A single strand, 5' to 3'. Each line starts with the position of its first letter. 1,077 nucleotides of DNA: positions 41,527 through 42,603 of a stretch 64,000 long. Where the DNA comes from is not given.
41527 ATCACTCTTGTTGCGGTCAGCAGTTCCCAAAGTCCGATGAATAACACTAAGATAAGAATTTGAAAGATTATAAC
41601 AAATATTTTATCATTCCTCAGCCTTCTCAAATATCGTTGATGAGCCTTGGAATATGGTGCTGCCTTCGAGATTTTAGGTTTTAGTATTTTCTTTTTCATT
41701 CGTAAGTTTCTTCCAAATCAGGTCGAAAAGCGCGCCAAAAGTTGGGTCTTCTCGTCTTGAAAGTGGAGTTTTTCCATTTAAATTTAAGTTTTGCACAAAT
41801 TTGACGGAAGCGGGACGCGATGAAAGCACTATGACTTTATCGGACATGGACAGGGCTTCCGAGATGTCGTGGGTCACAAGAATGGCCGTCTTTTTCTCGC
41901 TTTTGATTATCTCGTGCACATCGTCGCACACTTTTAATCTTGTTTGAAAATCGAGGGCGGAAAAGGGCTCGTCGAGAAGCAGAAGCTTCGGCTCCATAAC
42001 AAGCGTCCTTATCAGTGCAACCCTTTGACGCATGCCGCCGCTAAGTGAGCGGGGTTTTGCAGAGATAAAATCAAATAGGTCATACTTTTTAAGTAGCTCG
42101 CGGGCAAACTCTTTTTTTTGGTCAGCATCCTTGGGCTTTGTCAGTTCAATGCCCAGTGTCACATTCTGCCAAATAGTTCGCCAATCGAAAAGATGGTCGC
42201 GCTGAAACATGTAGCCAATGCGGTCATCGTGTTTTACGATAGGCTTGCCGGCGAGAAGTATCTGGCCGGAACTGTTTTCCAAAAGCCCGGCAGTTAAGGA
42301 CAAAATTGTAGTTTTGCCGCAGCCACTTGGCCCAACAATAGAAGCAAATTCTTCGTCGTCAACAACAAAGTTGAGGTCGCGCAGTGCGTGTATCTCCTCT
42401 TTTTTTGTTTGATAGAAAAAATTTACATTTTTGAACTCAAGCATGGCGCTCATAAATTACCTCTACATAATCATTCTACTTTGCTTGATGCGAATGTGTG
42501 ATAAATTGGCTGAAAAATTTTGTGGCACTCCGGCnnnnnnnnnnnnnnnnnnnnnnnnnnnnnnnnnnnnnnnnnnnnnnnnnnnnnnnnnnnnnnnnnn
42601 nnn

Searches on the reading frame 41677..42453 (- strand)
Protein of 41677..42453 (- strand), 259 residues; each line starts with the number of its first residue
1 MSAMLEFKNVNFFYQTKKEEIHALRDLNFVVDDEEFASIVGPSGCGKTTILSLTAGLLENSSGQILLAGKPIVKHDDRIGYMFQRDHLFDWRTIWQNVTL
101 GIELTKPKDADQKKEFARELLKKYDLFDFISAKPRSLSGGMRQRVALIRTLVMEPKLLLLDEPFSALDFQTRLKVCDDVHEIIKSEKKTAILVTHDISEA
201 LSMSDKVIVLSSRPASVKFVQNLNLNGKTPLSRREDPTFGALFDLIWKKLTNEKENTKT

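Call 56: search_protein_families(library=pfam, proteins=[window:41677-42453:-], max_evalue=0.00001)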
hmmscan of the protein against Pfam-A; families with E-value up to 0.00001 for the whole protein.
window:41677-42453:- (259 aa): 1 family
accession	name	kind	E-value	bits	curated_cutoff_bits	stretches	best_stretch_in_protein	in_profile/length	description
PF00005.33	ABC_tran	-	1.7e-31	110.1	25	1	24-164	1-136/137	ABC transporter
